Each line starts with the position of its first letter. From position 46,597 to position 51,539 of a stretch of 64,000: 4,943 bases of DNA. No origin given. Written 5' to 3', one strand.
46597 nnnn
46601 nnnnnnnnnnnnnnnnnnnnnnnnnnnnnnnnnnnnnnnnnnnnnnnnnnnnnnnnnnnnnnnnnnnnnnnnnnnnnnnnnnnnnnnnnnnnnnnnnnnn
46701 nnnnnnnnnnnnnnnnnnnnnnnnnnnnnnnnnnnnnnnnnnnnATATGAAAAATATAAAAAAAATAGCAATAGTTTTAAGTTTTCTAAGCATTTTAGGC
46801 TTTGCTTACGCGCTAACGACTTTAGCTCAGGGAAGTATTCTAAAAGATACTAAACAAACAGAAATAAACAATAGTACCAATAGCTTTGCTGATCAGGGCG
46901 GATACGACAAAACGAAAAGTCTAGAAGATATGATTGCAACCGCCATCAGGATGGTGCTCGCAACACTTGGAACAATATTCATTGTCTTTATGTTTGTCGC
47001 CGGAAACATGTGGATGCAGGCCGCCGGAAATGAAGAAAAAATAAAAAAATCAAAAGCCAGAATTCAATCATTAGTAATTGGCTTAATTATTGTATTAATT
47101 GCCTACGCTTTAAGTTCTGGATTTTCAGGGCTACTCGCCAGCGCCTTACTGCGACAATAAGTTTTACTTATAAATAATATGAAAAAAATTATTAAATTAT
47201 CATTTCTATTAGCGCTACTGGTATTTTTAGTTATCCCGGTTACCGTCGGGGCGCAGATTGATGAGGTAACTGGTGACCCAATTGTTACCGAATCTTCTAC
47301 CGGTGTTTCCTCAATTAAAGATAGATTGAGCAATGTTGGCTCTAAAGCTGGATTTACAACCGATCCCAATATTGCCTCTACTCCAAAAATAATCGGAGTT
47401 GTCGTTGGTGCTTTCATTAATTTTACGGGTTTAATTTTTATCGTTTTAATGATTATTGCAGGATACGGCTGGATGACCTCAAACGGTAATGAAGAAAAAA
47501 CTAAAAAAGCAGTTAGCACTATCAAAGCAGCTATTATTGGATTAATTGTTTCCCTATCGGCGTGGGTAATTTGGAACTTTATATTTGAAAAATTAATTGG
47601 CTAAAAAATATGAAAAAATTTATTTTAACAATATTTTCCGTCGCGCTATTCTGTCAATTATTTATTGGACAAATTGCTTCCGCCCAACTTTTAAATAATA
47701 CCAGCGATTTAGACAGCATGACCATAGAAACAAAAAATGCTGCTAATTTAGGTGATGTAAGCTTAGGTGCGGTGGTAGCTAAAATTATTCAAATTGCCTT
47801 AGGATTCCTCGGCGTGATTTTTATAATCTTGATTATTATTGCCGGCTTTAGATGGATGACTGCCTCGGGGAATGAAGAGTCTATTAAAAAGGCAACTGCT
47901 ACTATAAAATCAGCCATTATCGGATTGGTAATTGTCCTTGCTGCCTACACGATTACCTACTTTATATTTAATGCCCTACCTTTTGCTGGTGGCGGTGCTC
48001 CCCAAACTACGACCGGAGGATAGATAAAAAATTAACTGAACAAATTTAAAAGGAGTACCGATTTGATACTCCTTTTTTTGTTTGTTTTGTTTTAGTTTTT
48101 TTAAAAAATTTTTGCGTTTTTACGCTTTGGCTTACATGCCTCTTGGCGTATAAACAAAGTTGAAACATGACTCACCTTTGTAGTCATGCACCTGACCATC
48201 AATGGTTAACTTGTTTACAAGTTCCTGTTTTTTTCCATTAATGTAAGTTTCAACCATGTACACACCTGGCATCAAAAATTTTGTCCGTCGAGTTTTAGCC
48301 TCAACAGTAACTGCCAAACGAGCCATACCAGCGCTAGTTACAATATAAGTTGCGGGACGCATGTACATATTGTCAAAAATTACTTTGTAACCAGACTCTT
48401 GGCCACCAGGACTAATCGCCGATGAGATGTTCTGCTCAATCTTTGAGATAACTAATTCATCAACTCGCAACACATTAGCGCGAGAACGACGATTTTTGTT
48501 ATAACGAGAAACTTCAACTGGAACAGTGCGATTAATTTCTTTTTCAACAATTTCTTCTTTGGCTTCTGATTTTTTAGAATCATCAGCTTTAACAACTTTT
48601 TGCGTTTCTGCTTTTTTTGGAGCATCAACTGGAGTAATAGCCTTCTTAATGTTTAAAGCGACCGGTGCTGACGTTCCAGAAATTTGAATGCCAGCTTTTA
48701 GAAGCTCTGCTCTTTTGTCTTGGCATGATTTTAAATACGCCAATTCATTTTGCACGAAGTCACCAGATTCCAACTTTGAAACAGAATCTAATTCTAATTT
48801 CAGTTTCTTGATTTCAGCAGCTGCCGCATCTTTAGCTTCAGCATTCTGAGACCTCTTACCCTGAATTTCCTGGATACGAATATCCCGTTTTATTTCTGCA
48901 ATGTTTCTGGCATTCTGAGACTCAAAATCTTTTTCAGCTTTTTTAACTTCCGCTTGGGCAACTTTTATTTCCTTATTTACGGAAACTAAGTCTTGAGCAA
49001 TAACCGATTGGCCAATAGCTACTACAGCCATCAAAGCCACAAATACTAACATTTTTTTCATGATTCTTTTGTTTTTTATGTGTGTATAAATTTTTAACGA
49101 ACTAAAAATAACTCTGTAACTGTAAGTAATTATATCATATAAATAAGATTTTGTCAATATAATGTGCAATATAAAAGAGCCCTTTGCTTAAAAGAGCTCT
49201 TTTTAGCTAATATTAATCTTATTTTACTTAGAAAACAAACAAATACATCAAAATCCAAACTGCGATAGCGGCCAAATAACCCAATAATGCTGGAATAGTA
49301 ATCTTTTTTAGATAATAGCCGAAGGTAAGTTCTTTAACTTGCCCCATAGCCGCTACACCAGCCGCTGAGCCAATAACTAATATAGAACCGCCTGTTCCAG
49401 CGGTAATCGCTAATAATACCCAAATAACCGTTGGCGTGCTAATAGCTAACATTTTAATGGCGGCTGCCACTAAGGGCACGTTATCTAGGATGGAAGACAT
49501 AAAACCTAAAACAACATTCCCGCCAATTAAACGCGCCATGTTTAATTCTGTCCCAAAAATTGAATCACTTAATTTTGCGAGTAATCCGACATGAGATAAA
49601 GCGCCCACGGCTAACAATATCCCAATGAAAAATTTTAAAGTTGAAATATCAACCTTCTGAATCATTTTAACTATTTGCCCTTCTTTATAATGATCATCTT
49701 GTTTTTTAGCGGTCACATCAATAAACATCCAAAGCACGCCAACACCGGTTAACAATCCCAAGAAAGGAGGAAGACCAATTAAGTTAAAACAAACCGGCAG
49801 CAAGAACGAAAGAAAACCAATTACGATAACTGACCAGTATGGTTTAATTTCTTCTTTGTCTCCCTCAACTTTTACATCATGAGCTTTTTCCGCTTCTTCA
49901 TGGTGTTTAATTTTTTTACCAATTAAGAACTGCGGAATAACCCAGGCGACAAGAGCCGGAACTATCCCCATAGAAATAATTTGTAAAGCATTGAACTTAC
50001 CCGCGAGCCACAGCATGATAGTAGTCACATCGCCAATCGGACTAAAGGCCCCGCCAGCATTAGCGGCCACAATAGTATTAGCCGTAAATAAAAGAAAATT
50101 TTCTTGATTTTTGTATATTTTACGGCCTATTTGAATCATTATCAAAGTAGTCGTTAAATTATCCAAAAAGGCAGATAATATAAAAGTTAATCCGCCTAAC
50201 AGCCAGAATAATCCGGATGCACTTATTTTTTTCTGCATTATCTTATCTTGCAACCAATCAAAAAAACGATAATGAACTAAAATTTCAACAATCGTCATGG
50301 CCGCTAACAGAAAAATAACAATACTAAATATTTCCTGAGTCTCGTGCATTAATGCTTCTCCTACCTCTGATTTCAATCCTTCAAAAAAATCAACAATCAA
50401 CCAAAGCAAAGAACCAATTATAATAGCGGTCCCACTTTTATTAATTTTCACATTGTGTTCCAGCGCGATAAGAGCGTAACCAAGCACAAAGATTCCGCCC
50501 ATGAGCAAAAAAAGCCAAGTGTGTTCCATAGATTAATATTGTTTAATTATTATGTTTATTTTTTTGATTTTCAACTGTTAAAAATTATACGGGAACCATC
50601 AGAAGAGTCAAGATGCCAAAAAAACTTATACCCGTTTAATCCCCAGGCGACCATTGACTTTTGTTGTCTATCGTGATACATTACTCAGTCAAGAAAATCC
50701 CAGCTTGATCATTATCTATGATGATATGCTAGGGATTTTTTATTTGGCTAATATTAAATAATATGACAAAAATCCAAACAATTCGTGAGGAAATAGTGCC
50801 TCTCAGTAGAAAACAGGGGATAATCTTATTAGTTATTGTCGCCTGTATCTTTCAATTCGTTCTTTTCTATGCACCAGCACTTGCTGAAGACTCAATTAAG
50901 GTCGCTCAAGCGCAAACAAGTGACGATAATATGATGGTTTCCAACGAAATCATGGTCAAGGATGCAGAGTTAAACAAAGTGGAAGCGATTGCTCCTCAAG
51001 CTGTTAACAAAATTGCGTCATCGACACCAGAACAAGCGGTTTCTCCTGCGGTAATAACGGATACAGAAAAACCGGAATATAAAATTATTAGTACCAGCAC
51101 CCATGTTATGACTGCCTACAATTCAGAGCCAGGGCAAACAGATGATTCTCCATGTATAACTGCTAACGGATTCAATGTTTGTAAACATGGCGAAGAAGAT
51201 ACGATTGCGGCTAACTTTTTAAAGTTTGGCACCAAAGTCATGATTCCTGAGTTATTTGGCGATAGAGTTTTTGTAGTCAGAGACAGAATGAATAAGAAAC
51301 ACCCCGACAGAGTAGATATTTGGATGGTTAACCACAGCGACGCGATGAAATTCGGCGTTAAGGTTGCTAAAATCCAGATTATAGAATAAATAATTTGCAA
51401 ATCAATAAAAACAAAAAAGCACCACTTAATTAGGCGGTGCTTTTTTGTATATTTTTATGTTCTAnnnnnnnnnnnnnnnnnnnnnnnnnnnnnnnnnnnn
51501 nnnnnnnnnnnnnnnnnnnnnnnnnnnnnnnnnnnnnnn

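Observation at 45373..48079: Tandem array of six VirB2/TrbC-like pilin paralogs with hypervariable exposed segments and no secretion machinery nearby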

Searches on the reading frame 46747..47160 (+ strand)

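Call 3: search_protein_families(library=pfam, proteins=[window:46747-47160:+], max_evalue=1)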
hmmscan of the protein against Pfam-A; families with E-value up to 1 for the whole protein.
window:46747-47160:+ (137 aa): 10 families
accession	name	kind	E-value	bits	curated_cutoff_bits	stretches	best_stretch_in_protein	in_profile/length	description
PF18895.5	T4SS_pilin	-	2.7e-05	24.6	26.6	1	67-123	12-68/71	Type IV secretion system pilin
PF10317.15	7TM_GPCR_Srd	-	0.006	16.3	22.8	1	2-115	119-231/292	Serpentine type 7TM GPCR chemoreceptor Srd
PF03631.20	Virul_fac_BrkB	-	0.014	15.5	33.7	1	12-128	16-136/259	Virulence factor BrkB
PF05987.18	DUF898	-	0.014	14.9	28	1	16-125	142-239/336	Bacterial protein of unknown function (DUF898)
PF06749.17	DUF1218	-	0.07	14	25.3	0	6-39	33-66/95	Protein of unknown function (DUF1218)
PF22954.2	DUF7027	-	0.1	13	27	1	69-125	4-55/100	Domain of unknown function (DUF7027)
PF02669.20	KdpC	-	0.23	11.6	24.1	0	69-112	10-53/182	K+-transporting ATPase, c chain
PF07331.16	TctB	-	0.29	11.7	29.1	0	62-134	31-96/137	Tripartite tricarboxylate transporter TctB family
PF06072.16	Herpes_US9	-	0.47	10.8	23.7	1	97-134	23-60/61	Alphaherpesvirus tegument protein US9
PF09716.15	ETRAMP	-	0.63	10.5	29.1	0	6-80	2-73/81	Malarial early transcribed membrane protein (ETRAMP)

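Call 4: search_protein_families(library=ncbifam, proteins=[window:46747-47160:+], max_evalue=1)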
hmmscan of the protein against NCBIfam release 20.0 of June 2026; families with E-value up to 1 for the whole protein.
window:46747-47160:+ (137 aa): 6 families
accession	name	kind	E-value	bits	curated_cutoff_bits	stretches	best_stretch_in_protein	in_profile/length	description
NF045849.1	ICE_MMCAP2_0565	equivalog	1.6e-08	34.1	40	1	57-128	7-78/80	Mbov_0395 family pilin-like conjugal transfer protein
NF041043.1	BPSS1780_fam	subfamily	0.0083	15.4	90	1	9-122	35-151/247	BPSS1780 family membrane protein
TIGR00765.1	yihY_not_rbn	subfamily_domain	0.0085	15.9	73.15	1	53-120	111-178/259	YihY family inner membrane protein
NF005269.0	PRK06771.1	equivalog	0.036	14.8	90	0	10-56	5-51/97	hypothetical protein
TIGR01742.1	SA_tandem_lipo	subfamily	0.081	12.2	160.45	1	67-106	5-44/255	tandem-type lipoprotein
NF045610.1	acin_4_helix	equivalog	0.19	11.8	50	1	77-128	41-94/131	putative four-helix membrane protein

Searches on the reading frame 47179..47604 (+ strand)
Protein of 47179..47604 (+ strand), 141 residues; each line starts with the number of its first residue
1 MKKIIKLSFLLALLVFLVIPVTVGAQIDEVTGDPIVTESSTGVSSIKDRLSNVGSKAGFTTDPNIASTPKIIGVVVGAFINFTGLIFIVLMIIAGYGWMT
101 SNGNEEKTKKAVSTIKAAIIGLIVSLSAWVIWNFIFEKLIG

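Call 3: search_protein_families(library=pfam, proteins=[window:47179-47604:+], max_evalue=1)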
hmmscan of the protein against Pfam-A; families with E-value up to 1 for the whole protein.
window:47179-47604:+ (141 aa): 6 families
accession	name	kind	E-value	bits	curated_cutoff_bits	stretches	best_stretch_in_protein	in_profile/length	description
PF18895.5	T4SS_pilin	-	2.3e-07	31.2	26.6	1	75-135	12-71/71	Type IV secretion system pilin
PF02417.20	Chromate_transp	-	0.0022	18.5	28.6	1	73-133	64-129/166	Chromate transporter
PF19607.4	DUF6112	-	0.019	15.2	25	1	73-132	17-80/88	Family of unknown function (DUF6112)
PF19149.5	DUF5831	-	0.033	14.9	25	0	3-31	41-68/72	Family of unknown function (DUF5831)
PF22571.1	LiaI-LiaF-TM_PspC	-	0.11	12.7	27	1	46-101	4-59/142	PspC transmembrane region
PF20228.3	DUF6587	-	0.35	12.1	27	1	112-133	4-25/82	Family of unknown function (DUF6587)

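Call 4: search_protein_families(library=ncbifam, proteins=[window:47179-47604:+], max_evalue=1)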
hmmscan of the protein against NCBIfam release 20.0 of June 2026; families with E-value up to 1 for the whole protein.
window:47179-47604:+ (141 aa): 2 families
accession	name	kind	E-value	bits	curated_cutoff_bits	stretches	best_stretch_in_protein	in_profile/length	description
NF045849.1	ICE_MMCAP2_0565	equivalog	3.5e-10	39.4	40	1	70-136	11-77/80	Mbov_0395 family pilin-like conjugal transfer protein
NF047537.1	YonT_type_I_tox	equivalog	0.49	10.6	45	1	72-110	5-43/59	type I TA system toxin YonT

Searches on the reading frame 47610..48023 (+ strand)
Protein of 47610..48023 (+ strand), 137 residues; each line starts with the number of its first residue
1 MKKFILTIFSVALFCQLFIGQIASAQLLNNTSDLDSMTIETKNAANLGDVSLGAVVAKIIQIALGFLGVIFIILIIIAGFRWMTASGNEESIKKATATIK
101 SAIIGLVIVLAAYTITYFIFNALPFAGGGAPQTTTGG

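Call 3: search_protein_families(library=pfam, proteins=[window:47610-48023:+], max_evalue=1)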
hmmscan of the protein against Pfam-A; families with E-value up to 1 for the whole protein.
window:47610-48023:+ (137 aa): 7 families
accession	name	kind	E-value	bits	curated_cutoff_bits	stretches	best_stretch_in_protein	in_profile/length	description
PF18895.5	T4SS_pilin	-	9.1e-10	38.9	26.6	1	54-119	7-71/71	Type IV secretion system pilin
PF03706.18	LPG_synthase_TM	-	0.00074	19.5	33.4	1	49-131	18-92/302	Lysylphosphatidylglycerol synthase TM region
PF13491.11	FtsK_4TM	-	0.0019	18.3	23.1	1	43-130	42-125/171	4TM region of DNA translocase FtsK/SpoIIIE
PF04746.17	DUF575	-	0.055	14.2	25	1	55-98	8-51/101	Protein of unknown function (DUF575)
PF13190.11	PDGLE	-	0.059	13.6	27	1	2-48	1-47/102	PDGLE domain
PF07359.16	LEAP-2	-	0.27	11.5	27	1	5-33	3-31/77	Liver-expressed antimicrobial peptide 2 precursor (LEAP-2)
PF04290.18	DctQ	-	0.34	11.3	28.3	1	52-120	57-123/132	Tripartite ATP-independent periplasmic transporters, DctQ component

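Call 4: search_protein_families(library=ncbifam, proteins=[window:47610-48023:+], max_evalue=1)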
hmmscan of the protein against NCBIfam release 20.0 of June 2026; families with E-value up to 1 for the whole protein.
window:47610-48023:+ (137 aa): 5 families
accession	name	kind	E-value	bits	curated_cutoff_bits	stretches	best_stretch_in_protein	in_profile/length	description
NF045849.1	ICE_MMCAP2_0565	equivalog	2.1e-10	40.1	40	1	52-121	9-78/80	Mbov_0395 family pilin-like conjugal transfer protein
NF053692.1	BamP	equivalog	0.026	13.9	230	1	4-46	3-45/251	BamP family beta-barrel-assembly machinery protein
NF002597.0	PRK02251.2-3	equivalog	0.046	14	120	1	35-80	18-62/93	putative septation inhibitor protein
TIGR00802.1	nico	subfamily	0.28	10.6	333.05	1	4-62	221-279/281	HoxN/HupN/NixA family nickel/cobalt transporter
NF040945.1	CCC_membrane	equivalog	0.98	9.8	65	1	4-85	6-87/99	CCC motif membrane protein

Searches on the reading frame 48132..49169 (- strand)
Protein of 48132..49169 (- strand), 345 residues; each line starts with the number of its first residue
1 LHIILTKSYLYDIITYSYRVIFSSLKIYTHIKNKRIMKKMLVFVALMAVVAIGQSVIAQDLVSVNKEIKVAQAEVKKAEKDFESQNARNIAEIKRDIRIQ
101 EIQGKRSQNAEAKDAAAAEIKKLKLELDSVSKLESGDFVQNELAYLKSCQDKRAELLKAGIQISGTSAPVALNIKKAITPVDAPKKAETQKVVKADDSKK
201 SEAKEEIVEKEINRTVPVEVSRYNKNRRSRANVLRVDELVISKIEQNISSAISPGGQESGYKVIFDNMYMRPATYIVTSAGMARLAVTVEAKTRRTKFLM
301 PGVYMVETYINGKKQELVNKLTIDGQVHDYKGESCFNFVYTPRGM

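Call 26: search_protein_families(library=pfam, max_evalue=0.0001, proteins=[window:48132-49169:-])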
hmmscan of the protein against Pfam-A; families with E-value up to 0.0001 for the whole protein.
window:48132-49169:- (345 aa): 0 families

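Call 46: search_protein_families(library=pfam, max_evalue=1, proteins=[window:48132-49169:-])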
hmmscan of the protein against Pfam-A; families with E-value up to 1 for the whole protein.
window:48132-49169:- (345 aa): 1 family
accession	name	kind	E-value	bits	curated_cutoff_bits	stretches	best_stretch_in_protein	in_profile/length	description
PF19211.5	CoV_NSP2_N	-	0.0097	16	29.7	1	52-141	25-114/204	Coronavirus replicase NSP2, N-terminal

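Call 55: search_protein_families(library=ncbifam, max_evalue=0.01, proteins=[window:48132-49169:-])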
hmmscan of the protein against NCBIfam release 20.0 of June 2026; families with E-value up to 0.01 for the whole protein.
window:48132-49169:- (345 aa): 0 families

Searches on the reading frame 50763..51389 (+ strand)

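Call 46: search_protein_families(library=pfam, max_evalue=1, proteins=[window:50763-51389:+])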
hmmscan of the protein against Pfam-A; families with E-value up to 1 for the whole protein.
window:50763-51389:+ (208 aa): 1 family
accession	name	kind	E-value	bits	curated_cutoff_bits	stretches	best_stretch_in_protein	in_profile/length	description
PF11685.13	DUF3281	-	0.073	12.9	24.1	1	63-135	44-112/267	Protein of unknown function (DUF3281)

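Call 55: search_protein_families(library=ncbifam, max_evalue=0.01, proteins=[window:50763-51389:+])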
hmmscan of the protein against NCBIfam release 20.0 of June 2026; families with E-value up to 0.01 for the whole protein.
window:50763-51389:+ (208 aa): 1 family
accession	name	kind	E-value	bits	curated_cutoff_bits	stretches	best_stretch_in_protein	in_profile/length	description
NF040670.1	wall_bind_EntA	exception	0.00013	21.6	560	1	73-207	157-290/291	cell wall-binding protein EntA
